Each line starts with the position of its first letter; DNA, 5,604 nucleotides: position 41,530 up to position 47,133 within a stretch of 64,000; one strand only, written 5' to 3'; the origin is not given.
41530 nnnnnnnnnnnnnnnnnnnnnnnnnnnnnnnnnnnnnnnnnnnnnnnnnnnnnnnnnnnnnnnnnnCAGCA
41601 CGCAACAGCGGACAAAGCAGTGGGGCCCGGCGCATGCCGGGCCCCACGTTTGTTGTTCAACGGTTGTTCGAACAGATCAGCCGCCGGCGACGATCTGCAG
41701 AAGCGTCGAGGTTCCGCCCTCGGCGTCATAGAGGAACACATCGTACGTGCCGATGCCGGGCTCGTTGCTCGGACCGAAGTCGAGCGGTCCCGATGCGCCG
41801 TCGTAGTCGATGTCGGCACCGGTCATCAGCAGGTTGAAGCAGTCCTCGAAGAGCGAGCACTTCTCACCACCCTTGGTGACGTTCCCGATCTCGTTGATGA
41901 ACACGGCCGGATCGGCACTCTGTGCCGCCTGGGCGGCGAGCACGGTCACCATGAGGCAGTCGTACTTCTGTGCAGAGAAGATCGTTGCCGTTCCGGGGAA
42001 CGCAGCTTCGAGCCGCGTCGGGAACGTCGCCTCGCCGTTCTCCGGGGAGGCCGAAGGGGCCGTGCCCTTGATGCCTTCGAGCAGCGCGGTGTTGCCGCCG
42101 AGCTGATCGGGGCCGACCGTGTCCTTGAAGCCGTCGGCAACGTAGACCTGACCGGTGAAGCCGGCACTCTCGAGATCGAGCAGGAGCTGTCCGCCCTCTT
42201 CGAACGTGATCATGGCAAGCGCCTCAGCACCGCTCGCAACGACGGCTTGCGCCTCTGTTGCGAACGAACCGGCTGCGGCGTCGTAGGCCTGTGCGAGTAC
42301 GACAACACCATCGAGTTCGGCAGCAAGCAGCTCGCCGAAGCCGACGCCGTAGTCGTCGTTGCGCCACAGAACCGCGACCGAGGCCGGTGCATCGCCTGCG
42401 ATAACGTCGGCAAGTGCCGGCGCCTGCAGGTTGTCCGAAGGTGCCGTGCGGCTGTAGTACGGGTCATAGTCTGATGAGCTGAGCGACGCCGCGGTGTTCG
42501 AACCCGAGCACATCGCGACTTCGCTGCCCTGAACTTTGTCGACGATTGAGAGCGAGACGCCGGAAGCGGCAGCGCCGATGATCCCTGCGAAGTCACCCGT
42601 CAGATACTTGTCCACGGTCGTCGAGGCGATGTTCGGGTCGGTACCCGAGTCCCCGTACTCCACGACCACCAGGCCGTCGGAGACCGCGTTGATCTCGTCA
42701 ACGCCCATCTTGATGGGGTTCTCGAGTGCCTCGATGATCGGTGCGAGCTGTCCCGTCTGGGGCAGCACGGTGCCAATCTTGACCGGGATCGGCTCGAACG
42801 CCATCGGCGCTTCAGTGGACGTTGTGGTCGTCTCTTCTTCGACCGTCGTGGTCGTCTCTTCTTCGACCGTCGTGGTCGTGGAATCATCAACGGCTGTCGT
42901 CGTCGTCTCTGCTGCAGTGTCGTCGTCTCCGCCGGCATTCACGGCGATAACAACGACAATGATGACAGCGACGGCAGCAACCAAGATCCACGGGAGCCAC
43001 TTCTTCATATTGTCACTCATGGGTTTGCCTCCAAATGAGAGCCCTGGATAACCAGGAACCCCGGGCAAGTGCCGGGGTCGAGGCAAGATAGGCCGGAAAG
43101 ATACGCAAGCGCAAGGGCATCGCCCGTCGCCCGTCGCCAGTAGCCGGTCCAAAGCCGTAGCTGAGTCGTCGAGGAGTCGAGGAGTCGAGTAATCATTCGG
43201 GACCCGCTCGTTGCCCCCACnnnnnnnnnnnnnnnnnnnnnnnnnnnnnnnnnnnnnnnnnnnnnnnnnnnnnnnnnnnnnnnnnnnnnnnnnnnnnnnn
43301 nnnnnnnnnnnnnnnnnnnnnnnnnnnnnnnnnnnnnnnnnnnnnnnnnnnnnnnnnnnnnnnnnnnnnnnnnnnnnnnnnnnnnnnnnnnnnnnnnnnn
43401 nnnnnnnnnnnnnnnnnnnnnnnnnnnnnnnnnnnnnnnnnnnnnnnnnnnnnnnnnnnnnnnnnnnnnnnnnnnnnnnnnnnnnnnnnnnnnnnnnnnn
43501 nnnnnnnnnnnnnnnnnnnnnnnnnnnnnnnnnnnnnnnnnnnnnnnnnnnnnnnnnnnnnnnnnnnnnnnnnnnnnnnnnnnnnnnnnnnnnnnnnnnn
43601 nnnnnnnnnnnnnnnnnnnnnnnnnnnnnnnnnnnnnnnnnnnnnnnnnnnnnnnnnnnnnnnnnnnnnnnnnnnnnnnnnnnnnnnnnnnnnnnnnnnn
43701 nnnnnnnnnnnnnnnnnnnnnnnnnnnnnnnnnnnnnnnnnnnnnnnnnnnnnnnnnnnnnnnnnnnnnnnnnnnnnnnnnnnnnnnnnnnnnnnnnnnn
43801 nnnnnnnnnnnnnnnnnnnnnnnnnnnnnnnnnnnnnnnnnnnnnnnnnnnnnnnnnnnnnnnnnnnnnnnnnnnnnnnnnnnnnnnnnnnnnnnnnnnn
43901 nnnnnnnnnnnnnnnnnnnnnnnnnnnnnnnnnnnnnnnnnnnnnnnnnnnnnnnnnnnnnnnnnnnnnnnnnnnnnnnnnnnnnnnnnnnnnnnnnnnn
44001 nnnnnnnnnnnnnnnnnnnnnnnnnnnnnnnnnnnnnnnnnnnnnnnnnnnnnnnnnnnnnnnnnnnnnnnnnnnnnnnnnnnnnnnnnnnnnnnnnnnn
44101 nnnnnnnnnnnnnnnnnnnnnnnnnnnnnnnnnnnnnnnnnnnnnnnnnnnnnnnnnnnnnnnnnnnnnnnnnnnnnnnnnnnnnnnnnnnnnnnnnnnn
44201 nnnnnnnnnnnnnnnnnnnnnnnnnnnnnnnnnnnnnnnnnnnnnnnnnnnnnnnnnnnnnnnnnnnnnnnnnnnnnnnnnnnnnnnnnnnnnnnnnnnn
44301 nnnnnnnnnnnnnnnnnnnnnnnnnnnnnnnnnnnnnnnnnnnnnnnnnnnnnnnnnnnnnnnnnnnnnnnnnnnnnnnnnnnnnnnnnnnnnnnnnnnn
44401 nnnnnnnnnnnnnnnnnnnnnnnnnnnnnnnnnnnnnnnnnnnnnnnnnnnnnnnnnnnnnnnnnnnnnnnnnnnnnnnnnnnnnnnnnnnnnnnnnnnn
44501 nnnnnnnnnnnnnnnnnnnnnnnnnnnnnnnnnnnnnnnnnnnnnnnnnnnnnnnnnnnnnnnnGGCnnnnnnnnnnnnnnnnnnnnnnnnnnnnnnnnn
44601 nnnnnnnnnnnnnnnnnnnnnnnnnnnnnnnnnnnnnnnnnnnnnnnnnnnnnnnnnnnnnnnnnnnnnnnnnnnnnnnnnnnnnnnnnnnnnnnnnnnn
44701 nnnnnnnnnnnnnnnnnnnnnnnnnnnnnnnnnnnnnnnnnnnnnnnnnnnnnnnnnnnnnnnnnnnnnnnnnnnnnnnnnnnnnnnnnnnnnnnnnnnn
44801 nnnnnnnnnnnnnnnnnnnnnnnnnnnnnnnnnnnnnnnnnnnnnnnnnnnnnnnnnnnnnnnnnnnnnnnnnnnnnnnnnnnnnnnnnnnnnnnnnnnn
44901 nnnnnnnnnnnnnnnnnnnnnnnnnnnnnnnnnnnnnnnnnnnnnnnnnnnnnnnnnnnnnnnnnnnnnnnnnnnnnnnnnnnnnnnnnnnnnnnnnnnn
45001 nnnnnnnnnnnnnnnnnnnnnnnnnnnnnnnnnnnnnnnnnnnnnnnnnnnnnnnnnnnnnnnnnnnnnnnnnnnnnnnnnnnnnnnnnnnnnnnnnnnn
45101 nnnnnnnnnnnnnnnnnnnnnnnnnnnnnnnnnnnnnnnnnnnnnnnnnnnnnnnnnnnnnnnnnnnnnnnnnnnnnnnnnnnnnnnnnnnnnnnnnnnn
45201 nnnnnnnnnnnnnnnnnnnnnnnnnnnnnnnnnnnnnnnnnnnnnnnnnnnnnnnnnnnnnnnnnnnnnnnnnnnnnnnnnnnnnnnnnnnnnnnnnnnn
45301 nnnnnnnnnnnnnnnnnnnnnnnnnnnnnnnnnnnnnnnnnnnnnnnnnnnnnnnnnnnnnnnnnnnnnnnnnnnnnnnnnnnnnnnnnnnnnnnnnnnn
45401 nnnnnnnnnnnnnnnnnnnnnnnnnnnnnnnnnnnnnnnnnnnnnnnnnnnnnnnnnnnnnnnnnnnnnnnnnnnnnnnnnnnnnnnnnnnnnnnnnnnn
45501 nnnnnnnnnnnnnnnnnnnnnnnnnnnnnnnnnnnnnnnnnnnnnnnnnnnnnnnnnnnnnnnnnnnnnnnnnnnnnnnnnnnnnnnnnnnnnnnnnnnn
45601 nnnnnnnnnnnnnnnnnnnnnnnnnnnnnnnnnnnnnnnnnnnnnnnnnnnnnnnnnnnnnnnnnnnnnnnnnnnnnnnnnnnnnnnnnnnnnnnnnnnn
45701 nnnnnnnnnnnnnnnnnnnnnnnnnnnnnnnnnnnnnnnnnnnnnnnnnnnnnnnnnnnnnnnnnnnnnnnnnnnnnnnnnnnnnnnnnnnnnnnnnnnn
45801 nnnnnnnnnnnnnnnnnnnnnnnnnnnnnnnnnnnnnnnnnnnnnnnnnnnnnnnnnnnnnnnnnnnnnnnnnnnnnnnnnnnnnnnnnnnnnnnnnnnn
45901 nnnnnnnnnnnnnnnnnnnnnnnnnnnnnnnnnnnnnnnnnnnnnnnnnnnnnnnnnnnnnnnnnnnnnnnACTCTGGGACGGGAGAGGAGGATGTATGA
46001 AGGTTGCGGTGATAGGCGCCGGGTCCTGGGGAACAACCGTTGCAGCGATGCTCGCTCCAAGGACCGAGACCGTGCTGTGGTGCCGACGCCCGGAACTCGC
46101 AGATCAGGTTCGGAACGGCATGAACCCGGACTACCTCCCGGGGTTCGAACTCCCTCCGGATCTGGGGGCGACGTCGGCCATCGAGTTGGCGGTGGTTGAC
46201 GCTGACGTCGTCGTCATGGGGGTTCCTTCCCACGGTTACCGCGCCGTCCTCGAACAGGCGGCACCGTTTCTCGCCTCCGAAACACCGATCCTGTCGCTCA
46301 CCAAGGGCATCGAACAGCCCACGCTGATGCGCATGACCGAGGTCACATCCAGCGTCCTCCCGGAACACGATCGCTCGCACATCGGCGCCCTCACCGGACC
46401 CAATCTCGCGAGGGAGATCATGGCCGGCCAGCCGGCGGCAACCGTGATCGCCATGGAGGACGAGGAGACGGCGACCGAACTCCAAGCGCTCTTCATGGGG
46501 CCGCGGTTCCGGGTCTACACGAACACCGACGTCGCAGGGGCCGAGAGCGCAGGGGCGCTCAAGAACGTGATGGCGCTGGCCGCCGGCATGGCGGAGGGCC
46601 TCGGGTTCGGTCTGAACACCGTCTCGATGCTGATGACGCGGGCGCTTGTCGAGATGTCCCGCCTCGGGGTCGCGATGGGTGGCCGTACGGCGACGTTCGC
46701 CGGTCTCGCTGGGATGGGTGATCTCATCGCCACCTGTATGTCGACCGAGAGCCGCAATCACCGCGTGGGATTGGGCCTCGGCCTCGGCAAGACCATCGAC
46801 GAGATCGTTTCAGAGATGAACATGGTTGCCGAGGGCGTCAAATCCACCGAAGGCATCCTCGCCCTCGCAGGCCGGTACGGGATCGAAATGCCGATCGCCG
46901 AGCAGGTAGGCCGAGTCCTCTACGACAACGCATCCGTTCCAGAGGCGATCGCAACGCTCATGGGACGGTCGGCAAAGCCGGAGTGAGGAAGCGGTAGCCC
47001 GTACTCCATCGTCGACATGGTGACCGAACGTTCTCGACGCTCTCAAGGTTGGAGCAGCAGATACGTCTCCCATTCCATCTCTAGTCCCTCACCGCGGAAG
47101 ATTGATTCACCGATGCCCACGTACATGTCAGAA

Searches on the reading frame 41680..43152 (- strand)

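Call 56: search_protein_families(library=pfam, proteins=[window:41680-43152:-], max_evalue=0.0001)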
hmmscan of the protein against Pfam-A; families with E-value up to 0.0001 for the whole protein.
window:41680-43152:- (491 aa): 3 families
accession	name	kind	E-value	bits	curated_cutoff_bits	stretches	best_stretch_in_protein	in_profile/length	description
PF13458.12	Peripla_BP_6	-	5.5e-24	85.9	31.7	1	123-426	1-306/343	Periplasmic binding protein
PF01094.35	ANF_receptor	-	4.2e-17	62.7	25.4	1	148-474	7-349/353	Receptor family ligand binding region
PF21827.1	New_glue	-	8.3e-08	32.3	31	1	56-116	6-65/94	New glue protein family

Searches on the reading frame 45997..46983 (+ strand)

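Call 56: search_protein_families(library=pfam, proteins=[window:45997-46983:+], max_evalue=0.0001)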
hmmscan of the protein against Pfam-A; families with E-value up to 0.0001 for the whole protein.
window:45997-46983:+ (329 aa): 5 families
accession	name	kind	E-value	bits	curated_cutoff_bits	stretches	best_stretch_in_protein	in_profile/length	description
PF07479.19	NAD_Gly3P_dh_C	-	2.6e-50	170.8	25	1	178-318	1-141/142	NAD-dependent glycerol-3-phosphate dehydrogenase C-terminus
PF01210.29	NAD_Gly3P_dh_N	-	5.7e-44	150.3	23.1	1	2-158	1-157/158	NAD-dependent glycerol-3-phosphate dehydrogenase N-terminus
PF20618.3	GPD_NAD_C_bact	-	6.5e-21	75.1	27.6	1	238-304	1-66/66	Bacterial GPD, NAD-dependent C-terminal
PF02558.23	ApbA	-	3.1e-09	37.1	22.2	1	3-113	1-111/150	Ketopantoate reductase PanE/ApbA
PF03807.23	F420_oxidored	-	2.7e-05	25.1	21.6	0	2-101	1-91/94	NADP oxidoreductase coenzyme F420-dependent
